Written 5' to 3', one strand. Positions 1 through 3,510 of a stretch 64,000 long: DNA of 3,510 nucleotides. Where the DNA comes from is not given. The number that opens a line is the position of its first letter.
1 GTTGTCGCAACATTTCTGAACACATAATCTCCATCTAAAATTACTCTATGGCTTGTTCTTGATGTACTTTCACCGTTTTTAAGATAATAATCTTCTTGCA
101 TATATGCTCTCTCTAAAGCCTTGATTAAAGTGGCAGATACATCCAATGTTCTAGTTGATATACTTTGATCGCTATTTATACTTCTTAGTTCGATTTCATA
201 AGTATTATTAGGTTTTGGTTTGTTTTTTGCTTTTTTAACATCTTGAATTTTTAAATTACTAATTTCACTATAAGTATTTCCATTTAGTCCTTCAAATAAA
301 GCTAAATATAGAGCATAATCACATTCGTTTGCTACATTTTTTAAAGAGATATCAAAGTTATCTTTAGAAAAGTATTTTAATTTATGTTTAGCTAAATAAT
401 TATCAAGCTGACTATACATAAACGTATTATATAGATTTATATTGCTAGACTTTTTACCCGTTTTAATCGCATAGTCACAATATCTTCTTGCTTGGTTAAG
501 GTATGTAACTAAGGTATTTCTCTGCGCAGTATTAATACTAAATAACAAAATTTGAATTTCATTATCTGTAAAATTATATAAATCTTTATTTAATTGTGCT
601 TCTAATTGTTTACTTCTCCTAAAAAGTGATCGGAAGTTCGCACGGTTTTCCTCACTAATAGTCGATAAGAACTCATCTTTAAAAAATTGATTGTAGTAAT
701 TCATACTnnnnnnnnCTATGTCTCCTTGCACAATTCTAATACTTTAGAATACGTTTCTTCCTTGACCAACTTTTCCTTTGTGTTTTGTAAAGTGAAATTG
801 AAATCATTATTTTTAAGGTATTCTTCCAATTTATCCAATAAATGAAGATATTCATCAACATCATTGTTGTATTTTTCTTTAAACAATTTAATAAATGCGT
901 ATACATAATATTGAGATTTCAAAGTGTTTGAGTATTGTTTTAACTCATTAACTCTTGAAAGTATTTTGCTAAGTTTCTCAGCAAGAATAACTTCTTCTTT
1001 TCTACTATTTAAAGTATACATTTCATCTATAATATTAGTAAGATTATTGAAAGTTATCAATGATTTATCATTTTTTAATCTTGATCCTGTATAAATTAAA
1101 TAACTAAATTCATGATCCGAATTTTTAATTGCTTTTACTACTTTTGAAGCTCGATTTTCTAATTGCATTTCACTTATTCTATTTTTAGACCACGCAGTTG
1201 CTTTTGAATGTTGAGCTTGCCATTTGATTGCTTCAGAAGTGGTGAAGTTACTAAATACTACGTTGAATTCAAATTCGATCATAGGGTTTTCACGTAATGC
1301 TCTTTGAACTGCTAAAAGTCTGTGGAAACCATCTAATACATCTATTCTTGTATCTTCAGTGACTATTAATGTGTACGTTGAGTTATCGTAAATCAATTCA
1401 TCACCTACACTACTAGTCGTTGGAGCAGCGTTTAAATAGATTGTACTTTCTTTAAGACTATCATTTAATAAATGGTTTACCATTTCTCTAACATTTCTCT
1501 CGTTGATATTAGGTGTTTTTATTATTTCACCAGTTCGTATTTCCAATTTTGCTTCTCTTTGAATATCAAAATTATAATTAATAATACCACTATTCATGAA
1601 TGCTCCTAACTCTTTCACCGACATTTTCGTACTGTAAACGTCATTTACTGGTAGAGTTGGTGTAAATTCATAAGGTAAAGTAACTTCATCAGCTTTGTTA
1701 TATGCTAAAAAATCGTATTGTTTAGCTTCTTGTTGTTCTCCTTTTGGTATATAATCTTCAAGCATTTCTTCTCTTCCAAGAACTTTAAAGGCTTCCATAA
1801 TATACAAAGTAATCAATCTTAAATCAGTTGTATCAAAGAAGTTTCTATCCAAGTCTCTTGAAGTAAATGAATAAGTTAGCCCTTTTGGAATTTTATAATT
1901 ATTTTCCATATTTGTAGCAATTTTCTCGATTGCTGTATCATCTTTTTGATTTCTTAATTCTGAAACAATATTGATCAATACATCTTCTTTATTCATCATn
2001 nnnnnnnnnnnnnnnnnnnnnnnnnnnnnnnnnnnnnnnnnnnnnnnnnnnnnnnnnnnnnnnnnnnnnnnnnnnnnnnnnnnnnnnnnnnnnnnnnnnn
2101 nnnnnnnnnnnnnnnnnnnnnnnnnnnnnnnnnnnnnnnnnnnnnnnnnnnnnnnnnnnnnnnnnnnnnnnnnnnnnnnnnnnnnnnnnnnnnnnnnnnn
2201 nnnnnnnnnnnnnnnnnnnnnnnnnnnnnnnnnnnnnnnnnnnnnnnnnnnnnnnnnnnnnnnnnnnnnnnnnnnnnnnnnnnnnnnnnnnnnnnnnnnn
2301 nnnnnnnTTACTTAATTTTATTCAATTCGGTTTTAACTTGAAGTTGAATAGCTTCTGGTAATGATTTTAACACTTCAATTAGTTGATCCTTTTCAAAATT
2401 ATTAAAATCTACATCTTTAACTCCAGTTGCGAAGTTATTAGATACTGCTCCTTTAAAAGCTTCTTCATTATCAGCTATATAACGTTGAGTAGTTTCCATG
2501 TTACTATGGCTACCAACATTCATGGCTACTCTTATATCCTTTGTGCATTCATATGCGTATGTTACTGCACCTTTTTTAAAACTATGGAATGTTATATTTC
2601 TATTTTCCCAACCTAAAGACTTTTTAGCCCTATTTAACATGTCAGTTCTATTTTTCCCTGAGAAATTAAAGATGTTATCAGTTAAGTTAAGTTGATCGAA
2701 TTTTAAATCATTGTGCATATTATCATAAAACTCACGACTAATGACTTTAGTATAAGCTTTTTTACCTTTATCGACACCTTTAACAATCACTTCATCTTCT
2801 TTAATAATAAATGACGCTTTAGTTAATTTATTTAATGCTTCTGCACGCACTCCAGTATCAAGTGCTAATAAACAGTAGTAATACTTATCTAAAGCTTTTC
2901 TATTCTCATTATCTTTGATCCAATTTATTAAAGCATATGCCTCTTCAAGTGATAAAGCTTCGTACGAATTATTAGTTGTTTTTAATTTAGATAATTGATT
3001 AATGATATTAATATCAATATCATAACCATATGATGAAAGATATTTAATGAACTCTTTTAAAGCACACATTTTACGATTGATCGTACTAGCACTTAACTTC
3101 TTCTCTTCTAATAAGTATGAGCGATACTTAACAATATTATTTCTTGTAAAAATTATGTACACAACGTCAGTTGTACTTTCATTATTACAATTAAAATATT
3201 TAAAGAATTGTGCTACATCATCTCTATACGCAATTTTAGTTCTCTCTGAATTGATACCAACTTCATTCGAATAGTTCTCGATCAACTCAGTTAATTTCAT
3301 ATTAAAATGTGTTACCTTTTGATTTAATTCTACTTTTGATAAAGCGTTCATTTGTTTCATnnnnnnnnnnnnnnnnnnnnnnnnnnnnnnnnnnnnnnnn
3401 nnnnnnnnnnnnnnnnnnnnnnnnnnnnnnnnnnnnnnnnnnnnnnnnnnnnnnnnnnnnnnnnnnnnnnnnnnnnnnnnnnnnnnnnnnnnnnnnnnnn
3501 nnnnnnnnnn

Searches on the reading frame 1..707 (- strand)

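Call 3: search_protein_families(library=pfam, proteins=[window:1-707:-], max_evalue=0.01)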
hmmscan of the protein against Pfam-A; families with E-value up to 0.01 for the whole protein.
window:1-707:- (235 aa): 2 families
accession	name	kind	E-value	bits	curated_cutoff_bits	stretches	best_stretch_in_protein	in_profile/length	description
PF22822.1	MrpR_N_CB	-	1.8e-22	80.2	27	1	4-82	1-79/79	MrpR, N-terminal core-binding domain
PF14096.11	DUF4274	-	0.0048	17.3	27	0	117-156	18-54/76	Domain of unknown function (DUF4274)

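Call 4: search_protein_families(library=phrogs, proteins=[window:1-707:-], max_evalue=0.001)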
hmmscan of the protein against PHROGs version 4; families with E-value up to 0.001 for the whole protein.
window:1-707:- (235 aa): 1 family
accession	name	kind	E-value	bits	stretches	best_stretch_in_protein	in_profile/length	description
phrog_5830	-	integration and excision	2.6e-92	310.4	1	2-235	1-223/318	integrase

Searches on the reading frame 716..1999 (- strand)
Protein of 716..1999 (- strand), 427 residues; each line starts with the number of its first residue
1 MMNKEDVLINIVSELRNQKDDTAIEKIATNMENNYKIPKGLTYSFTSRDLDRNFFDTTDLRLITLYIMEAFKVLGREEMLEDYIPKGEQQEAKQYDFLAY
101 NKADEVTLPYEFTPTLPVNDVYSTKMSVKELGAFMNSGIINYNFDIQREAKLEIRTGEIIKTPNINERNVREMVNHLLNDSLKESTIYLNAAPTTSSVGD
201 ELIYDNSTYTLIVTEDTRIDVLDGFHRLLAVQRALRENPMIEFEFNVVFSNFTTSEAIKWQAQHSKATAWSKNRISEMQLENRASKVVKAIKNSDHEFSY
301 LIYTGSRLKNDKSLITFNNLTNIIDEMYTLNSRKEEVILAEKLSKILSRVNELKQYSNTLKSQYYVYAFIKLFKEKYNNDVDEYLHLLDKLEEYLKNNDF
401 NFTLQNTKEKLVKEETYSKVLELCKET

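Call 3: search_protein_families(library=pfam, proteins=[window:716-1999:-], max_evalue=0.01)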
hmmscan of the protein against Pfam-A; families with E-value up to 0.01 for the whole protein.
window:716-1999:- (427 aa): 1 family
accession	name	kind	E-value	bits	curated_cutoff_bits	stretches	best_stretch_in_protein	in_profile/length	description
PF14072.11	DndB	-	8.1e-06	25.6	29.1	1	164-345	43-231/338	DNA-sulfur modification-associated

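Call 4: search_protein_families(library=phrogs, proteins=[window:716-1999:-], max_evalue=0.001)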
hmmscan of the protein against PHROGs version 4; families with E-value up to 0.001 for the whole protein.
window:716-1999:- (427 aa): 1 family
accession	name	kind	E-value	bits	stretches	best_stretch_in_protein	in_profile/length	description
phrog_5732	-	unknown function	3.4e-164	547.9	1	1-427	1-430/441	-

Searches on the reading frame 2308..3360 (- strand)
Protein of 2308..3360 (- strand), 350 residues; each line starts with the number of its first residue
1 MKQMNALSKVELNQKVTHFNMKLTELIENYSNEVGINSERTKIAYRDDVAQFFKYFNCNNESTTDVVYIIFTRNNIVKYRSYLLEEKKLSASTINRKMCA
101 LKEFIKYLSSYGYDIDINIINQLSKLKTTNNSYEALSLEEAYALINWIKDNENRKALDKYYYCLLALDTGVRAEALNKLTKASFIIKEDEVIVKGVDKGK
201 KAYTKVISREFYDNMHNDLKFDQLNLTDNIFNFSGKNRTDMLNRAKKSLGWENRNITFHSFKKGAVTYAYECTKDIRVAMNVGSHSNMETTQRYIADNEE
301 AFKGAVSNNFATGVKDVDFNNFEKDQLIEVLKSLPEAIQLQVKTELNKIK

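Call 3: search_protein_families(library=pfam, proteins=[window:2308-3360:-], max_evalue=0.01)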
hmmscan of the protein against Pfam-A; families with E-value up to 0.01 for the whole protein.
window:2308-3360:- (350 aa): 4 families
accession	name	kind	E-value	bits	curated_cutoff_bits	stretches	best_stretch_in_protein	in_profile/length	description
PF00589.27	Phage_integrase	-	1e-09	38.9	27.1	1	138-299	5-170/172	Phage integrase family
PF02899.23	Phage_int_SAM_1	-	1.6e-07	31.9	22.3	1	38-109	15-80/83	Phage integrase, N-terminal SAM-like domain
PF13495.12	Phage_int_SAM_4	-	0.00012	22.8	27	1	38-108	15-78/85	Phage integrase, N-terminal SAM-like domain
PF24624.1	Int_N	-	0.0062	17.7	27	0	22-124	4-97/100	Phage integrase, N-terminal domain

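Call 4: search_protein_families(library=phrogs, proteins=[window:2308-3360:-], max_evalue=0.001)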
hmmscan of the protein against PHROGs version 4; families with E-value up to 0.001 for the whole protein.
window:2308-3360:- (350 aa): 2 families
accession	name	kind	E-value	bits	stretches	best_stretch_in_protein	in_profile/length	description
phrog_1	-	integration and excision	2.8e-28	100.5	1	17-307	160-445/611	integrase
phrog_216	-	integration and excision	8.4e-17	62.2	1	96-309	17-236/301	integrase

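Call 55: search_dna_similar(query=window:2308-3360:-, collection=phages, mode=protein, max_rows=40, rows=spread)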
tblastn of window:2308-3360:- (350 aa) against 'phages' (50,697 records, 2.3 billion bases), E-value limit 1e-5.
Records with a match: 100; places in all: 100; records where one place covers at least 80% of the query: 68.
Best place of each record, by identity: >=99% 3; <60% 97.
By first word of the organism name: Bacillus 59; Lactococcus 22; Enterocloster 6; Mammaliicoccus 4; Staphylococcus 3; Geobacillus 2; Brevibacillus 2; Psychrobacillus 1; Lysinibacillus 1.
By host as written in the record: Lactococcus lactis 17; Bacillus subtilis BEST7003 11; Bacillus anthracis Sterne 10; Bacillus subtilis 7; Bacillus anthracis 7; Bacillus cereus 6; Bacillus subtilis subsp. subtilis str. 168 5; - 3; and 23 more.
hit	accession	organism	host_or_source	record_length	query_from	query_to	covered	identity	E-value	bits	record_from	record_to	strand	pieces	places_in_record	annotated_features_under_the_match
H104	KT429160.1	Staphylococcus phage SPbeta-like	Staphylococcus epidermidis 36-1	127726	1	350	100%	100.0%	0e+0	710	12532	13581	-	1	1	site-specific tyrosine recombinase XerC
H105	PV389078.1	Mammaliicoccus phage phi36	Mammaliicoccus sciuri Dog036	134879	23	350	94%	50.0%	5e-97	320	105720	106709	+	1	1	integrase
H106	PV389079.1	Mammaliicoccus phage phi116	Mammaliicoccus sciuri Dog116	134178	23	346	93%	48.9%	5e-94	311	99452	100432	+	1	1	integrase | hypothetical protein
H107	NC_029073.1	Geobacillus virus E3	failed fermentation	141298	10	349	97%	33.4%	5e-42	161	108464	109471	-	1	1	integrase/recombinase-like protein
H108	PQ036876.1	Lactococcus phage PMBT69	Lactococcus lactis subsp. cremoris ...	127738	27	342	90%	29.4%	1e-19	96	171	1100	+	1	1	integrase-recombinase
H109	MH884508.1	Bacillus phage vB_BcoS-136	Bacillus cohnii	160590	12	342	95%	27.4%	1e-20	99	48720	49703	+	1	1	site-specific tyrosine recombinase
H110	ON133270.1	Bacillus phage 2S-4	Rosselomorea vietnamensis FJAT-46955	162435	10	342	95%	27.2%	2e-16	86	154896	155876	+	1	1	none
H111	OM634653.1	Bacillus phage vB_BsuS_PJN02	Bacillus subtilis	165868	10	342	95%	27.2%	2e-16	86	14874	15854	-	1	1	Xer family site-specific tyrosine recombinase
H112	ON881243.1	Bacillus phage PK-3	Bacillus sp.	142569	10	342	95%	27.2%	3e-16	86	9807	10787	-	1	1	integrase N-terminal SAM-like domain-containing protein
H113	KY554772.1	Lactococcus phage AM5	Lactococcus lactis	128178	27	342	90%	28.6%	5e-20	97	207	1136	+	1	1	integrase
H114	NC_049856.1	Lactococcus phage AM4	Lactococcus lactis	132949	27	342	90%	28.6%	5e-20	97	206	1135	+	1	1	integrase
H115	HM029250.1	Lactococcus phage 949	Lactococcus lactis strain ML8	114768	27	348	92%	28.0%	8e-20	97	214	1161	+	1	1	putative integrase-recombinase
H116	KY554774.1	Lactococcus phage AM9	Lactococcus lactis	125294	27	342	90%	28.5%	4e-21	100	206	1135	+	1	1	integrase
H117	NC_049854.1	Lactococcus phage AM1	Lactococcus lactis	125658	27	342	90%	28.5%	4e-21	100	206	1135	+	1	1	integrase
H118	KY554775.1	Lactococcus phage AM11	Lactococcus lactis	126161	27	342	90%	28.5%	4e-21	100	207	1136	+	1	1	integrase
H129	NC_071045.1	Bacillus phage Izhevsk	Bacillus cereus VKM B-370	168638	35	349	90%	25.2%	2e-13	77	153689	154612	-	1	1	Xer family site-specific tyrosine recombinase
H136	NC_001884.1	Bacillus phage SPBc2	Bacillus subtilis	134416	41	296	73%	29.0%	3e-18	92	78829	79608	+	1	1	yopP: site-specific integrase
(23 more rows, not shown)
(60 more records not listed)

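Call 56: get_annotated_region(hit=H136, flank=4000)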
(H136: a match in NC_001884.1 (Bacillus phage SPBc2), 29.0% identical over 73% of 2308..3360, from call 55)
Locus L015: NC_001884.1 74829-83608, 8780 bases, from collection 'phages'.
description: Bacillus phage SPBc2, complete genome.
organism: Bacillus phage SPBc2 (NCBI taxid 2932878)
taxonomy: Viruses; Duplodnaviria; Heunggongvirae; Uroviricota; Caudoviricetes; Spbetavirus; Spbetavirus SPbeta
host: Bacillus subtilis; source: -; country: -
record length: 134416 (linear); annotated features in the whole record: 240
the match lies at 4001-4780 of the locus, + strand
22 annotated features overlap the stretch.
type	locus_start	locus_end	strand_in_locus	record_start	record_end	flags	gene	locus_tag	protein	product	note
CDS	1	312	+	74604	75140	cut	yopH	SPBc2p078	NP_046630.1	superinfection exclusion B family protein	-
CDS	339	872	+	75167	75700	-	yopI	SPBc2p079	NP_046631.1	hypothetical protein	-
CDS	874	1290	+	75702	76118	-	yopJ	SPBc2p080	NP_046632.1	hypothetical protein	-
stem_loop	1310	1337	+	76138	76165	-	-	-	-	-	-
CDS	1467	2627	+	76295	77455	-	yopK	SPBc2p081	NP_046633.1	transcriptional regulator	-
CDS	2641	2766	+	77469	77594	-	yopL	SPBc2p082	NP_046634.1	lysogeny pheromone peptide AimP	-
stem_loop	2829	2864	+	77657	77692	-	-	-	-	-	-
misc_feature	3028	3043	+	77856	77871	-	-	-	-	-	palindrome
CDS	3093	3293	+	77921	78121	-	yopM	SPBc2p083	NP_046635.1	hypothetical protein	-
CDS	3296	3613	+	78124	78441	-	yopN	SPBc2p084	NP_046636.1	hypothetical protein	-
CDS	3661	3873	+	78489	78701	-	yopO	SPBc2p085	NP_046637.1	helix-turn-helix transcriptional regulator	-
CDS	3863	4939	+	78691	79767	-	yopP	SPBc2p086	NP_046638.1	site-specific integrase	-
stem_loop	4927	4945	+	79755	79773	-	-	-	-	-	-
CDS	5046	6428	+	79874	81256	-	yopQ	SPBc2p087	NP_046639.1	hypothetical protein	-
CDS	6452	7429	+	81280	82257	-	yopR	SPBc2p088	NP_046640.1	integrase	-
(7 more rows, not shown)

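Call 57: get_annotated_region(hit=H115, flank=4000)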
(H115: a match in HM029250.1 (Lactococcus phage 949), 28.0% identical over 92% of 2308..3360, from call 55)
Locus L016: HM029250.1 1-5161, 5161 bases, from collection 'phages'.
description: Lactococcus phage 949, complete genome.
organism: Lactococcus phage 949 (NCBI taxid 881953)
taxonomy: Viruses; Duplodnaviria; Heunggongvirae; Uroviricota; Caudoviricetes; Audreyjarvisvirus; Audreyjarvisvirus av949
host: Lactococcus lactis strain ML8; source: -; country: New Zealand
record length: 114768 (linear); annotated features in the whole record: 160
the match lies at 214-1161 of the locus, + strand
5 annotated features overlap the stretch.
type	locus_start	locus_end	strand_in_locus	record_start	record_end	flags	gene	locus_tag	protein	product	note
CDS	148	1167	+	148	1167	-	-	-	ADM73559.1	putative integrase-recombinase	ORF1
CDS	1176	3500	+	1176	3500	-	-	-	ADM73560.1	putative exodeoxyribonuclease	ORF2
CDS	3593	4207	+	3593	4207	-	-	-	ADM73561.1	hypothetical protein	ORF3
CDS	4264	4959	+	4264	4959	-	-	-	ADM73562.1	putative transglycosylase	ORF4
CDS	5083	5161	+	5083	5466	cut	-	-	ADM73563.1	hypothetical protein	ORF5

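Call 58: get_annotated_region(hit=H129, flank=4000)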
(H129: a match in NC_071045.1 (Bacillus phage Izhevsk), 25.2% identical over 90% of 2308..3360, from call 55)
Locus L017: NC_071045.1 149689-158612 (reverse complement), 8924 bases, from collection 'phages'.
description: Bacillus phage Izhevsk, complete genome.
organism: Bacillus phage Izhevsk (NCBI taxid 2724322)
taxonomy: Viruses; Duplodnaviria; Heunggongvirae; Uroviricota; Caudoviricetes; Joanripponvirinae; Tsamsavirus; Tsamsavirus izhevsk
host: Bacillus cereus VKM B-370; source: soil sample; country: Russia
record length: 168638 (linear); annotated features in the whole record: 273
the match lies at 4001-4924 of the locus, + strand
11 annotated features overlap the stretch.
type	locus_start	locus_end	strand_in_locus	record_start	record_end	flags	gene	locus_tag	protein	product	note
CDS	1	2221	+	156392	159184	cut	-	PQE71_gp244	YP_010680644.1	hypothetical protein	-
CDS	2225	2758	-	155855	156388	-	-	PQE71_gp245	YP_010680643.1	HNH endonuclease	-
CDS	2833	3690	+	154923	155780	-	-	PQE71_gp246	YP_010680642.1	replication initiation by nicking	-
CDS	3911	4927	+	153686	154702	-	-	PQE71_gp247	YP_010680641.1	Xer family site-specific tyrosine recombinase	Xer family site-specific tyrosine recombinase, putative XerD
CDS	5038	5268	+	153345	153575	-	-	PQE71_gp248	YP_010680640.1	hypothetical protein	-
CDS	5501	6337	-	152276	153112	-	-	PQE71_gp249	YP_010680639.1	transcriptional regulator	-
CDS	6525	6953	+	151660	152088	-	-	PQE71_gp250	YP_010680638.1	sigma factor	-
CDS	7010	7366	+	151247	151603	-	-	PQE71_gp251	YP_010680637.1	hypothetical protein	-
CDS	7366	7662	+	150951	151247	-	-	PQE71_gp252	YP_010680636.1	hypothetical protein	-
CDS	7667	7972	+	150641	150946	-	-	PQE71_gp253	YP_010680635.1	DNA-binding protein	-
CDS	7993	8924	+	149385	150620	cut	-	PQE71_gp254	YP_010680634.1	PhoH-like phosphate starvation-inducible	-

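Call 99: search_protein_families(library=ncbifam, proteins=[window:2308-3360:-], max_evalue=0.01)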
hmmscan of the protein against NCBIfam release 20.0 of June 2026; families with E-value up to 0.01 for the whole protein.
window:2308-3360:- (350 aa): 5 families
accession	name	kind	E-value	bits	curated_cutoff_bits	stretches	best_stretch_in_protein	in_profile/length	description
NF040815.2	recomb_XerA_Arch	equivalog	1e-18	67.8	220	1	37-303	12-260/263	site-specific tyrosine recombinase/integron integrase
TIGR02224.1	recomb_XerC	equivalog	1.3e-16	60.8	335.15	1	37-296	13-276/295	tyrosine recombinase XerC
TIGR02225.1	recomb_XerD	equivalog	1.1e-12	47.9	329.6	1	37-308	13-285/290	site-specific tyrosine recombinase XerD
NF001399.0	PRK00283.1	subfamily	1.7e-12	47.2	279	1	25-304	11-290/300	tyrosine recombinase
TIGR02249.1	integrase_gron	subfamily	0.00044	19.7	265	0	242-295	246-298/315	integron integrase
